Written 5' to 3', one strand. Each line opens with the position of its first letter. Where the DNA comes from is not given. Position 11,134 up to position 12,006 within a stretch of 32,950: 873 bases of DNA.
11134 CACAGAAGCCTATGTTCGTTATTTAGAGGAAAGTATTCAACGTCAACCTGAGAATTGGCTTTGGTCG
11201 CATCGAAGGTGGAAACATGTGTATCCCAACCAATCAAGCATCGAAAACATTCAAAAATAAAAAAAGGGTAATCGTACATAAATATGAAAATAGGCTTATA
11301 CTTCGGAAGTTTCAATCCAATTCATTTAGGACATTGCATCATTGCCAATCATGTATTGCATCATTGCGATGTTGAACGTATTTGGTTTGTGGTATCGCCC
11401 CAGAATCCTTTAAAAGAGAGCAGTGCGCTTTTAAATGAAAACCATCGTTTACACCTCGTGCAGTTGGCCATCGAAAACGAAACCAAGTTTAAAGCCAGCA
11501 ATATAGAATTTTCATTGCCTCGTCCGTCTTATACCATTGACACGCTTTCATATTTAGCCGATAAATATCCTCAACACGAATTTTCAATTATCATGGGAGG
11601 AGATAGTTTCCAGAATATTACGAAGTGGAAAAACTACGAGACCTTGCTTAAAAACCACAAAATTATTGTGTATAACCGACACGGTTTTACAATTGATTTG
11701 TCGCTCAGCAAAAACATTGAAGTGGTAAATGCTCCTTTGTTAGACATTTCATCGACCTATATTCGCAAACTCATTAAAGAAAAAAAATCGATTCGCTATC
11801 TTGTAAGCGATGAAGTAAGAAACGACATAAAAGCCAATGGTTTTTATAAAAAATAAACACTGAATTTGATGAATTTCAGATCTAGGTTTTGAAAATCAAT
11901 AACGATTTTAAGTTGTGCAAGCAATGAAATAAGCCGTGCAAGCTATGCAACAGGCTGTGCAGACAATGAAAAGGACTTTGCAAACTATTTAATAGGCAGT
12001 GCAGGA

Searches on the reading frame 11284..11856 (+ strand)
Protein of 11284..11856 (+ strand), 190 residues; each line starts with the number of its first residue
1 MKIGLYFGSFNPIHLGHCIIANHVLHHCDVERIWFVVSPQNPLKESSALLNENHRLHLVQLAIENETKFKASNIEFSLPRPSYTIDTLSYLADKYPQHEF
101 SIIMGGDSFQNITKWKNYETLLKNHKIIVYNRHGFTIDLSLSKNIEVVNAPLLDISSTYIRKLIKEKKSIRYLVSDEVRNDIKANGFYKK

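Call 14: find_encoding_contigs(protein=window:11284-11856:+, flank=4000, max_places=10)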
Protein window:11284-11856:+ (190 aa): 1 contig read that carries it; 1 place shown.
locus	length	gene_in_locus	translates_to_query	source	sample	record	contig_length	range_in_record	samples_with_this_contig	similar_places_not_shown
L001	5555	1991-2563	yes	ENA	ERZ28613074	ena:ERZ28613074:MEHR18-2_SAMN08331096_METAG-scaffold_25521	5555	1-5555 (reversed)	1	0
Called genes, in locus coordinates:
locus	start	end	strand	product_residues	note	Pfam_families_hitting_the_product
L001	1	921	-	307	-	?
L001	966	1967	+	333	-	PF03279:Lip_A_acyltrans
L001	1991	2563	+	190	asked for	PF01467:CTP_transf_like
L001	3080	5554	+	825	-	?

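Call 16: find_related_loci(query=window:11284-11853:+, collection=genome_contigs, flank=4000)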
Query window:11284-11853:+ (190 aa) in genome_contigs; peptide patterns used: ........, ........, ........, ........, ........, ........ (x = any residue, [..] = any of these).
600 stretches matched a pattern (row limit reached: there are more); 574 encode a relative of the query (tblastn E <= 1e-3); the best 80 are kept; 80 distinct loci.
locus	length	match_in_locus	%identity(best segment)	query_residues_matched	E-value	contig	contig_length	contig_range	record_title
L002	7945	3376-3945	72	1-190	7e-91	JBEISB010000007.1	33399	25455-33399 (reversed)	MAG: Chitinophagaceae bacterium isolate Sample-107-S80-bin-191 Sample_107_S80-bin_191-k141_256125, whole genome shotgun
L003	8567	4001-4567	69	1-189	7e-91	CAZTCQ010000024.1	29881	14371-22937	MAG TPA_asm: uncultured Chitinophagaceae bacterium isolate SRP268394_co1_28 genome assembly, contig: NODE_2592_length_29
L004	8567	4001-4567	66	1-189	2e-86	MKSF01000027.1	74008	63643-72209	MAG: Bacteroidetes bacterium 47-18 scnpilot_p_inoc_scaffold_480, whole genome shotgun sequence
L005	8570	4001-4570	67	1-189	1e-85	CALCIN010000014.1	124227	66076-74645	MAG TPA_asm: uncultured Chitinophagaceae bacterium isolate SRR4028141_bin.93_CONCOCT_v1.1_MAG genome assembly, contig: E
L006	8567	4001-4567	64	1-189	2e-85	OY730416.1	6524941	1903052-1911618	MAG: uncultured Ferruginibacter sp. isolate 52100660-89e0-41f3-aa4d-b5ad2bee9e90 genome assembly, chromosome: 1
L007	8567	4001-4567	66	1-189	8e-85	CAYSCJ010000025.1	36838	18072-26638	MAG TPA_asm: uncultured Taibaiella sp. isolate SRP220891_co3_154 genome assembly, contig: NODE_1078_length_36838_cov_7.5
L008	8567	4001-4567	63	1-189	3e-84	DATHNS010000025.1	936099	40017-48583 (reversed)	MAG TPA_asm: Ferruginibacter sp. isolate SMAG_U12664 k141_618265, whole genome shotgun sequence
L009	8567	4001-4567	61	1-189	1e-83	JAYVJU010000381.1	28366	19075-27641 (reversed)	MAG: Ferruginibacter sp. isolate GL53_Down_metabinner_17 GL53_Down_metabinner_17_380, whole genome shotgun sequence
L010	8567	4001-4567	62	1-189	5e-83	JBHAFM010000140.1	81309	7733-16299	MAG: Sediminibacterium sp. isolate Meta-D_MAG_127 Meta-D__319443, whole genome shotgun sequence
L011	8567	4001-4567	62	1-189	4e-82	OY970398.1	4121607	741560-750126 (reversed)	MAG: uncultured Chitinophagaceae bacterium isolate MFD02832.bin.c.2 genome assembly, chromosome: 1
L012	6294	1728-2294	64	1-189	9e-82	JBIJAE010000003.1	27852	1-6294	MAG: Chitinophagaceae bacterium isolate ME2006-07-05D10_3300042463_group2_bin6 Rohwer_bin502_scaffold_551_c1, whole geno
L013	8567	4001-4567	59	1-189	9e-82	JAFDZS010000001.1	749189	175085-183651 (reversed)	MAG: Bacteroidetes bacterium isolate SZAS-9 BACT-AMP-5__1__length-749189, whole genome shotgun sequence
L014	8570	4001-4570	61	1-190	9e-82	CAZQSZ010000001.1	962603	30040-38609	MAG TPA_asm: uncultured Chitinophaga sp. isolate binchicken_co277_100 genome assembly, contig: NODE_4_length_962603_cov_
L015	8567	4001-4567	61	1-189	1e-81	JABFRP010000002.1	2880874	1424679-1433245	MAG: Ferruginibacter sp. isolate P-RSF-NP-03 c_000000000003, whole genome shotgun sequence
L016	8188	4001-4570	61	1-190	2e-81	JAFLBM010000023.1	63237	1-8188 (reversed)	MAG: Chitinophagales bacterium isolate UWPOB_CHIT5 gnl_X_OMANHLCP_23, whole genome shotgun sequence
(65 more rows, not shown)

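Call 40: find_related_loci(query=window:11284-11853:+, collection=metagenome_contigs, flank=2500)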
Query window:11284-11853:+ (190 aa) in metagenome_contigs; peptide patterns used: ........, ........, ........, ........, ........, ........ (x = any residue, [..] = any of these).
600 stretches matched a pattern (row limit reached: there are more); 549 encode a relative of the query (tblastn E <= 1e-3); the best 80 are kept; 80 distinct loci.
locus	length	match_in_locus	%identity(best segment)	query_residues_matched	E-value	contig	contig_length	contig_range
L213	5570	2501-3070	99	1-190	6e-126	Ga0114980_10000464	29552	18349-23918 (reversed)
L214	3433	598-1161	76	1-188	2e-96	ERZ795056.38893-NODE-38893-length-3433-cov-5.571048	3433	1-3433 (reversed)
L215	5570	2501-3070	69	1-190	9e-92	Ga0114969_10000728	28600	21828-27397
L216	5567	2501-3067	63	1-189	3e-85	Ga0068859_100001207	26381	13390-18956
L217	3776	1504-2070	66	1-189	1e-84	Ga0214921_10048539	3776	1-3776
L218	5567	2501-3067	64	1-189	2e-84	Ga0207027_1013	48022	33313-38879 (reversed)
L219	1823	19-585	63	1-189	3e-88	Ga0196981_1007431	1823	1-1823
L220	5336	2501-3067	64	1-189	9e-83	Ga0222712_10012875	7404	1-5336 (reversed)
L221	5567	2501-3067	61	1-189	7e-83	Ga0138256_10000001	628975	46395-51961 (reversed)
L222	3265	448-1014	61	1-189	2e-83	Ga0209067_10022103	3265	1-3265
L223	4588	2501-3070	65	1-189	1e-82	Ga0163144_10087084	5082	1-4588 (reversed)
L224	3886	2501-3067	61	1-189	4e-82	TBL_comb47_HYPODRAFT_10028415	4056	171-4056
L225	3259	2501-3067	61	1-189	1e-81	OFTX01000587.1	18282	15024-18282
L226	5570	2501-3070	64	1-190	1e-81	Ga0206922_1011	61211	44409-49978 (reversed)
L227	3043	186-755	64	1-190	7e-83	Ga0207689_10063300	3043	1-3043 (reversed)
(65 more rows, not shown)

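Call 46: find_homologous_proteins(query=window:11284-11853:+, max_evalue=1e-60)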
Query window:11284-11853:+ (190 aa): 5432 proteins with E <= 1e-60 among 8000 candidates; the best 120 are listed.
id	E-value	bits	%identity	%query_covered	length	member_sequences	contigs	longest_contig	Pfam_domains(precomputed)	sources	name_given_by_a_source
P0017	1.4e-113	395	93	100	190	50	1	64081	PF01467.33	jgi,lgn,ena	jgi:nicotinate-nucleotide adenylyltransferase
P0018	3.1e-101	355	83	100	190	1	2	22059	PF01467.33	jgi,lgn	jgi:nicotinate-nucleotide adenylyltransferase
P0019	4.5e-99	348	82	100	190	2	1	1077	PF01467.33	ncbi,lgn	-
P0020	1.2e-98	347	82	100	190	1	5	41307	PF01467.33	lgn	-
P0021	2.8e-98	345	81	100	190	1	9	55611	PF01467.33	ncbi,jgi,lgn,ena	jgi:nicotinate-nucleotide adenylyltransferase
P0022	4.8e-98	345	81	100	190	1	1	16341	PF01467.33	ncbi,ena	-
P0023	5.8e-98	344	81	100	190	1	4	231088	PF01467.33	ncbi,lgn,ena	-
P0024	7.3e-98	344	81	100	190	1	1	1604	PF01467.33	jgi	jgi:nicotinate-nucleotide adenylyltransferase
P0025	6.1e-97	341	80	100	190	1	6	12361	PF01467.33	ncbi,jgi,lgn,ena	jgi:nicotinate-nucleotide adenylyltransferase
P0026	1.5e-96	340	78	99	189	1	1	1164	PF01467.33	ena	-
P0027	8.9e-96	337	78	99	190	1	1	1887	PF01467.33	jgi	-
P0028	1.8e-95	336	79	100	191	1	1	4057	PF01467.33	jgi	jgi:nicotinate-nucleotide adenylyltransferase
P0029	7.9e-95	334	76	99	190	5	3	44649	PF01467.33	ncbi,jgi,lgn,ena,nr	ncbi:MAG TPA: nicotinate (nicotinamide) nucleotide adenylyltransferase [Chitinophagaceae bacterium]|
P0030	2.5e-94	333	75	99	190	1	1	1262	PF01467.33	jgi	-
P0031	2.7e-94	332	76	100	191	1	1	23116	PF01467.33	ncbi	-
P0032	3.7e-94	332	75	100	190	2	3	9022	PF01467.33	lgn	-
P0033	3.8e-94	332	76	99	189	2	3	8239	PF01467.33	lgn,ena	-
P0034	9.5e-94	331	77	99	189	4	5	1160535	PF01467.33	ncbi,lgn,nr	ncbi:MAG: nicotinate-nucleotide adenylyltransferase [Bacteroidetes bacterium]|nr:nicotinate-nucleoti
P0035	3.0e-93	329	76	99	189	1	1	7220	PF01467.33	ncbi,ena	-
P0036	2.9e-92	326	78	99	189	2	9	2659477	PF01467.33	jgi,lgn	jgi:nicotinate-nucleotide adenylyltransferase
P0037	3.8e-92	325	76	99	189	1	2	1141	PF01467.33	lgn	-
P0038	6.1e-92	325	77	100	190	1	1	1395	PF01467.33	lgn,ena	-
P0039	1.6e-91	323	76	100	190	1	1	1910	PF01467.33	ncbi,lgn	-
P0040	3.1e-91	322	75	99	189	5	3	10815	PF01467.33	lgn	-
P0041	3.6e-91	322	76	100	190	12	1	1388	PF01467.33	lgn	-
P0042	3.8e-91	322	74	99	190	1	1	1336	PF01467.33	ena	-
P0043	4.6e-91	322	74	100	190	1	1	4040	PF01467.33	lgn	-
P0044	5.6e-91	322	74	99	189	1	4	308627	PF01467.33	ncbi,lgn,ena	-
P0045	6.5e-91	321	75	99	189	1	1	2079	PF01467.33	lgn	-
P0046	6.8e-91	321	75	99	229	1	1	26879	PF01467.33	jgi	jgi:nicotinate-nucleotide adenylyltransferase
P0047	7.5e-91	321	76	99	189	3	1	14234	PF01467.33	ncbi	-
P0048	8.0e-91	321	77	99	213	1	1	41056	PF01467.33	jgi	jgi:nicotinate-nucleotide adenylyltransferase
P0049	9.3e-91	321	74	99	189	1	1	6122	PF01467.33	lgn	-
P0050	9.8e-91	321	74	99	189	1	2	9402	PF01467.33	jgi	jgi:nicotinate-nucleotide adenylyltransferase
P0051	1.4e-90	320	74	100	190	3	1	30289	PF01467.33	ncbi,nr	ncbi:probable nicotinate-nucleotide adenylyltransferase [Filimonas sp.]|nr:probable nicotinate-nucle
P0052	1.9e-90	320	74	99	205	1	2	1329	PF01467.33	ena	-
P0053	2.7e-90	319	75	100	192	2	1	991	PF01467.33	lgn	-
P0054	3.0e-90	319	76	100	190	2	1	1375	PF01467.33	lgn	-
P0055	2.1e-89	316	74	99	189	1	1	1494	PF01467.33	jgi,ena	jgi:nicotinate-nucleotide adenylyltransferase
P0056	2.5e-89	316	76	99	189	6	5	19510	PF01467.33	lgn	-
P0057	3.4e-89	316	72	99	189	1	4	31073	PF01467.33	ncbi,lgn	-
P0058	3.5e-89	316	73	100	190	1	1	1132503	PF01467.33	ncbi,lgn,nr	ncbi:MAG: nicotinate-nucleotide adenylyltransferase [Bacteroidetes bacterium]|nr:nicotinate-nucleoti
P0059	3.5e-89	316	72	99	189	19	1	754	PF01467.33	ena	-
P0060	5.7e-89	315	73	99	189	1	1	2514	PF01467.33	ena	-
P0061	5.8e-89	315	73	100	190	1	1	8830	PF01467.33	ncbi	-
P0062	9.1e-89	314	74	99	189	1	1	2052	PF01467.33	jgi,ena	-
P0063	1.1e-88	314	71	99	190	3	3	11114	PF01467.33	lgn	-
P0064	2.6e-88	313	71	99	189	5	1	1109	PF01467.33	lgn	-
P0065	4.4e-88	312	72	100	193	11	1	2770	PF01467.33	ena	-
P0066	5.3e-88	312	72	100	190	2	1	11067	PF01467.33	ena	-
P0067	5.8e-88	312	72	99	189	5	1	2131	PF01467.33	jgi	-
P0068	6.3e-88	312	71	99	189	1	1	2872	PF01467.33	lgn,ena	-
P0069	1.3e-87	311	74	100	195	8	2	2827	PF01467.33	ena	-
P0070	2.5e-87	310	71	99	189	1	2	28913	PF01467.33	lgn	-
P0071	5.7e-87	309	73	100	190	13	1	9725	PF01467.33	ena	-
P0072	9.8e-87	308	69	99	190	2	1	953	PF01467.33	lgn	-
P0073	1.1e-86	308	70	99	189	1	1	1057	PF01467.33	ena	-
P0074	2.2e-86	307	71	100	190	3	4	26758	PF01467.33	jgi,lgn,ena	jgi:nicotinate-nucleotide adenylyltransferase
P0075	5.1e-86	305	69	100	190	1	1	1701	PF01467.33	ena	-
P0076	6.2e-86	305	71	99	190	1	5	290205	PF01467.33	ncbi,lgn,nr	ncbi:MAG: nicotinate-nucleotide adenylyltransferase [Chitinophagaceae bacterium]|nr:nicotinate-nucle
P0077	9.2e-86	305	71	100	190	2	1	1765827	PF01467.33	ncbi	-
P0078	1.0e-85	304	80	91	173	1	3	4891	PF01467.33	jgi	jgi:nicotinate-nucleotide adenylyltransferase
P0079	1.1e-85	304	70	99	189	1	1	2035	PF01467.33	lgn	-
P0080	2.4e-85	303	71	99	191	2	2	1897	PF01467.33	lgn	-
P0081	3.4e-85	303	71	100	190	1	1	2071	PF01467.33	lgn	-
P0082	3.6e-85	303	70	99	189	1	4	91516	PF01467.33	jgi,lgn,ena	-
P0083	7.5e-85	302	69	100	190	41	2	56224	PF01467.33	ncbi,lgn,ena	-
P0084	7.8e-85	302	71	100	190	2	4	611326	PF01467.33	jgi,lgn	jgi:nicotinate-nucleotide adenylyltransferase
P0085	1.1e-84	301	71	99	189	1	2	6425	PF01467.33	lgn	-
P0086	1.5e-84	301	70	100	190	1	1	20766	PF01467.33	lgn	-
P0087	1.7e-84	300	73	99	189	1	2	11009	PF01467.33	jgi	jgi:nicotinate-nucleotide adenylyltransferase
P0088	1.8e-84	300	70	99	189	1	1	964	PF01467.33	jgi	jgi:nicotinate-nucleotide adenylyltransferase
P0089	2.3e-84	300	69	99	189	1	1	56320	PF01467.33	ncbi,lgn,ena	-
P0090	4.3e-84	299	72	99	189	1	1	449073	PF01467.33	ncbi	ncbi:MAG: nicotinate (nicotinamide) nucleotide adenylyltransferase [Chitinophagaceae bacterium]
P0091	5.2e-84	299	74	95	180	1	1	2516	PF01467.33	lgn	-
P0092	7.2e-84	298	72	99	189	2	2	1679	PF01467.33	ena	-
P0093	8.3e-84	298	67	99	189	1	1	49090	PF01467.33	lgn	-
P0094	1.3e-83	298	68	100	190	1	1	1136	PF01467.33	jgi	jgi:nicotinate-nucleotide adenylyltransferase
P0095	1.5e-83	297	71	99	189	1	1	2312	PF01467.33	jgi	jgi:nicotinate-nucleotide adenylyltransferase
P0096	2.7e-83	297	67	99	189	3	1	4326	PF01467.33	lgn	-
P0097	3.2e-83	296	68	99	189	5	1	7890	PF01467.33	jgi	jgi:nicotinate-nucleotide adenylyltransferase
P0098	4.1e-83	296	76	92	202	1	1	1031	PF01467.33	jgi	jgi:nicotinate-nucleotide adenylyltransferase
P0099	4.6e-83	296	70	100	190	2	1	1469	PF01467.33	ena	-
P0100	5.4e-83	296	67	99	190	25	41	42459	PF01467.33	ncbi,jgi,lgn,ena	jgi:nicotinate-nucleotide adenylyltransferase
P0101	6.6e-83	295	68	100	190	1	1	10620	PF01467.33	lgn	-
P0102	1.0e-82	295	67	99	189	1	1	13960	PF01467.33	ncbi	-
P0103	1.1e-82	295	70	100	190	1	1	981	PF01467.33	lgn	-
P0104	1.1e-82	295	67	99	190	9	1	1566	PF01467.33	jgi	-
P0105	1.6e-82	294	68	99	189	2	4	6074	PF01467.33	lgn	-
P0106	1.6e-82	294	69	99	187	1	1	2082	PF01467.33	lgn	-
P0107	3.2e-82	293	68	99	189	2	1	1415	PF01467.33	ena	-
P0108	3.7e-82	293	66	99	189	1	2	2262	PF01467.33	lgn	-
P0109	4.3e-82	293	66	100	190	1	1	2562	PF01467.33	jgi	jgi:nicotinate-nucleotide adenylyltransferase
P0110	4.4e-82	293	66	99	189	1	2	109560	PF01467.33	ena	-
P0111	4.6e-82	293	66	100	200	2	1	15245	PF01467.33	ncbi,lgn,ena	-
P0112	6.0e-82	292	70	99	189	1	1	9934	PF01467.33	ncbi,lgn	-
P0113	6.7e-82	292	67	99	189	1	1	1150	PF01467.33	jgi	-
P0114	8.1e-82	292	64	99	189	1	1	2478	PF01467.33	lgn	-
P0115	8.3e-82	292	67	99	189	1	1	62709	PF01467.33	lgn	-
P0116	1.5e-81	291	67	99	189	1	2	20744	PF01467.33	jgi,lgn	jgi:nicotinate-nucleotide adenylyltransferase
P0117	2.2e-81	290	66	99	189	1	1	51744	PF01467.33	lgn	-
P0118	2.9e-81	290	68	99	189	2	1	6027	PF01467.33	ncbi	-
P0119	2.9e-81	290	66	99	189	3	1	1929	PF01467.33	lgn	-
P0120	3.0e-81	290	66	99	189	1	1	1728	PF01467.33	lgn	-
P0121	3.1e-81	290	65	99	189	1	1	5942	PF01467.33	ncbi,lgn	-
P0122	4.7e-81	289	67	99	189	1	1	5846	PF01467.33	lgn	-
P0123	5.4e-81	289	65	99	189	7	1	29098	PF01467.33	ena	-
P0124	5.8e-81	289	64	99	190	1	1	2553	PF01467.33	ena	-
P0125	7.3e-81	289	69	100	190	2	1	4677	PF01467.33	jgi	jgi:nicotinate-nucleotide adenylyltransferase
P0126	9.9e-81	288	64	100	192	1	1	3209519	PF01467.33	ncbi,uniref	ncbi:nicotinate (nicotinamide) nucleotide adenylyltransferase [Ferruginibacter sp. SUN002]|uniref:ni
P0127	1.0e-80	288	64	99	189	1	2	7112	PF01467.33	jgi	jgi:nicotinate-nucleotide adenylyltransferase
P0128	1.2e-80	288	66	99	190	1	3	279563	PF01467.33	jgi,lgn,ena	-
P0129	1.3e-80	288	65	100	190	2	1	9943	PF01467.33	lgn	-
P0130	1.3e-80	288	65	99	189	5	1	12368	PF01467.33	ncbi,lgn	-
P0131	1.5e-80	288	66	100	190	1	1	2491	PF01467.33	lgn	-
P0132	1.6e-80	288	64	99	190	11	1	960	PF01467.33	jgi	jgi:nicotinate-nucleotide adenylyltransferase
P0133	2.2e-80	287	65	99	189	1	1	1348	PF01467.33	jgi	jgi:nicotinate-nucleotide adenylyltransferase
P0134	2.7e-80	287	65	100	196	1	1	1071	PF01467.33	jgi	jgi:nicotinate-nucleotide adenylyltransferase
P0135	2.8e-80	287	68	99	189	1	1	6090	PF01467.33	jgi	jgi:nicotinate-nucleotide adenylyltransferase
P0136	3.1e-80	287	63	99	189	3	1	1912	PF01467.33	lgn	-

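Call 47: find_encoding_contigs(protein=P0017, flank=3000, max_places=4)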
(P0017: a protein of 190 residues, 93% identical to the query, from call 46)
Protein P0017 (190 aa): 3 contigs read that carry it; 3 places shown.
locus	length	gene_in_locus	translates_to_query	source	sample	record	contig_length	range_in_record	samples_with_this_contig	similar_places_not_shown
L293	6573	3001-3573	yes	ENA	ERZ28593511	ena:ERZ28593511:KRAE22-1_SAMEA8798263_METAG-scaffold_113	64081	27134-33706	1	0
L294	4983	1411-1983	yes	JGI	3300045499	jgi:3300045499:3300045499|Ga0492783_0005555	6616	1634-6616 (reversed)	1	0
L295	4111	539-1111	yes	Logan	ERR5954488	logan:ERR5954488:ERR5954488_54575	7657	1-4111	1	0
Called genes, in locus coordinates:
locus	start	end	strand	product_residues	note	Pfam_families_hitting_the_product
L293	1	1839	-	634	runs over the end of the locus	PF12969:DUF3857, PF01841:Transglut_core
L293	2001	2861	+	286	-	PF03279:Lip_A_acyltrans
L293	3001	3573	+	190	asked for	PF01467:CTP_transf_like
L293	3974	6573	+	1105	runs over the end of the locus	PF07517:SecA_DEAD, PF01043:SecA_PP_bind, PF21090:P-loop_SecA, PF07516:SecA_SW, PF02810:SEC-C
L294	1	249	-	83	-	?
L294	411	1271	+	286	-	PF03279:Lip_A_acyltrans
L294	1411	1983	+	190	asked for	PF01467:CTP_transf_like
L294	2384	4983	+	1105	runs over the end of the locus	PF07517:SecA_DEAD, PF01043:SecA_PP_bind, PF21090:P-loop_SecA, PF07516:SecA_SW, PF02810:SEC-C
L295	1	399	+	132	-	?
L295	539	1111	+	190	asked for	PF01467:CTP_transf_like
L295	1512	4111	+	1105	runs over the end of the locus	PF07517:SecA_DEAD, PF01043:SecA_PP_bind, PF21090:P-loop_SecA, PF07516:SecA_SW, PF02810:SEC-C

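Call 48: find_encoding_contigs(protein=P0018, flank=3000, max_places=3)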
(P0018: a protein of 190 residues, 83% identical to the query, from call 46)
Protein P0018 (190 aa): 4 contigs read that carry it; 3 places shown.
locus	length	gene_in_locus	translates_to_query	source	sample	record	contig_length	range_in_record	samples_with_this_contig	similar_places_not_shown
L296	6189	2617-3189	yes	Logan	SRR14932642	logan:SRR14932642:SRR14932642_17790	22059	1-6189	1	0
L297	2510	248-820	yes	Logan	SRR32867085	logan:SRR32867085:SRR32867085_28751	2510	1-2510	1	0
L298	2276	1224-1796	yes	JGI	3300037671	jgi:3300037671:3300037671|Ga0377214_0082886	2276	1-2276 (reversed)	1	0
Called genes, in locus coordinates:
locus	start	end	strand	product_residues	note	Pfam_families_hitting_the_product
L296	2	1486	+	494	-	?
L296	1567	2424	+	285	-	PF03279:Lip_A_acyltrans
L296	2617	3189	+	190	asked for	PF01467:CTP_transf_like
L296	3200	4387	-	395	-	PF00202:Aminotran_3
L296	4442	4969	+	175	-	PF00132:Hexapep (weak), PF25087:GMPPB_C (faint), PF25084:LbH_EIF2B, PF00132:Hexapep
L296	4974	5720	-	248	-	PF00072:Response_reg, PF04397:LytTR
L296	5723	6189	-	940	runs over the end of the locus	PF07494:Reg_prop (faint), PF06580:His_kinase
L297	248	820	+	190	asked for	PF01467:CTP_transf_like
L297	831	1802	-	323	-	PF00202:Aminotran_3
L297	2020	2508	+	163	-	?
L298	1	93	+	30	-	?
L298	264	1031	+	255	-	PF03279:Lip_A_acyltrans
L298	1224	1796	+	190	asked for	PF01467:CTP_transf_like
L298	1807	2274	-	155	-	?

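Call 49: find_encoding_contigs(protein=P0021, flank=3000, max_places=3)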
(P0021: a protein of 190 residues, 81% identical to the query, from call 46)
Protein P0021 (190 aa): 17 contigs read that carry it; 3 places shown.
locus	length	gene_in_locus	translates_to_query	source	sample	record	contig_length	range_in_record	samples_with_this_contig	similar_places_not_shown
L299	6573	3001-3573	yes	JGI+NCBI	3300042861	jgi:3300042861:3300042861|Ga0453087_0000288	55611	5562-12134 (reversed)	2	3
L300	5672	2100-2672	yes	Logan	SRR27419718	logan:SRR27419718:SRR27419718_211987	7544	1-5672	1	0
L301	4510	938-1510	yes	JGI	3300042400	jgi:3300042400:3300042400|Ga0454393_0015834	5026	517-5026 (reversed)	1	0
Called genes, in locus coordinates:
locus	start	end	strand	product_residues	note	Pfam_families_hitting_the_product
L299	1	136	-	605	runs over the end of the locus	PF02321:OEP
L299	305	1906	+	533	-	PF00890:FAD_binding_2, PF01266:DAO (weak), PF02910:Succ_DH_flav_C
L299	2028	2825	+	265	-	PF03279:Lip_A_acyltrans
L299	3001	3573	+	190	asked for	PF01467:CTP_transf_like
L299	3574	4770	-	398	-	PF00202:Aminotran_3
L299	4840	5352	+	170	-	PF00132:Hexapep (weak), PF25084:LbH_EIF2B (weak), PF14602:Hexapep_2 (faint), PF25084:LbH_EIF2B (weak), PF00132:Hexapep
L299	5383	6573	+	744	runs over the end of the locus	PF01344:Kelch_1 (faint), PF07646:Kelch_2 (faint), PF13415:Beta-prop_FBX42 (weak), PF24681:Kelch_KLHDC2_KLHL20_DRC7, PF13415:Beta-prop_FBX42 (weak), PF24981:Beta-prop_ATRN-LZTR1 (weak), PF13585:CHU_C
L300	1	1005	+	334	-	?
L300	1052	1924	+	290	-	PF03279:Lip_A_acyltrans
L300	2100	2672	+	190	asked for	PF01467:CTP_transf_like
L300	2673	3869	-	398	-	PF00202:Aminotran_3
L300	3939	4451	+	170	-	PF00132:Hexapep (weak), PF25084:LbH_EIF2B (weak), PF14602:Hexapep_2 (faint), PF25084:LbH_EIF2B (weak), PF00132:Hexapep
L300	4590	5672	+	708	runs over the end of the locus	PF24681:Kelch_KLHDC2_KLHL20_DRC7, PF01344:Kelch_1 (faint), PF07646:Kelch_2 (faint), PF13415:Beta-prop_FBX42 (weak), PF24681:Kelch_KLHDC2_KLHL20_DRC7, PF13415:Beta-prop_FBX42 (weak), PF24981:Beta-prop_ATRN-LZTR1 (weak), PF13585:CHU_C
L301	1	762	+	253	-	?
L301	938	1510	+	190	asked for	PF01467:CTP_transf_like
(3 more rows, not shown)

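Call 57: list_cluster_members(proteins=[P0017])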
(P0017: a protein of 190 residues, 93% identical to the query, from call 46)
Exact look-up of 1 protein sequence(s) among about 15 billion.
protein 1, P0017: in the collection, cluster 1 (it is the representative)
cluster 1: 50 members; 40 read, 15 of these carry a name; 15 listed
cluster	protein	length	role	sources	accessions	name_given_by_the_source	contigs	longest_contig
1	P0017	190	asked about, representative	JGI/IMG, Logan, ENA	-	nicotinate-nucleotide adenylyltransferase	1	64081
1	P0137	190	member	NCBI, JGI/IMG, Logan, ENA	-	nicotinate-nucleotide adenylyltransferase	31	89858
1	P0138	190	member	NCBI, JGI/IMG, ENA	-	nicotinate-nucleotide adenylyltransferase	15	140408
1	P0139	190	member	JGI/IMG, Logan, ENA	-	nicotinate-nucleotide adenylyltransferase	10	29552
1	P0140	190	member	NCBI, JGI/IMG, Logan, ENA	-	nicotinate-nucleotide adenylyltransferase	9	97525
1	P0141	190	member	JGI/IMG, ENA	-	nicotinate-nucleotide adenylyltransferase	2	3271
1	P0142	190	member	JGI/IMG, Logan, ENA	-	nicotinate-nucleotide adenylyltransferase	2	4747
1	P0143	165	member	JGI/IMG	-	nicotinate-nucleotide adenylyltransferase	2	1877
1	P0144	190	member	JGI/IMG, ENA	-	nicotinate-nucleotide adenylyltransferase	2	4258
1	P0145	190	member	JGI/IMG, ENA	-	nicotinate-nucleotide adenylyltransferase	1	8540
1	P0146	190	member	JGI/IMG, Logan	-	nicotinate-nucleotide adenylyltransferase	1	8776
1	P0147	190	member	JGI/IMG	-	nicotinate-nucleotide adenylyltransferase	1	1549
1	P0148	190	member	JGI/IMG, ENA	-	nicotinate-nucleotide adenylyltransferase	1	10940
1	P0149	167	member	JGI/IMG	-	nicotinate-nucleotide adenylyltransferase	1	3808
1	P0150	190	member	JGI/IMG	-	nicotinate-nucleotide adenylyltransferase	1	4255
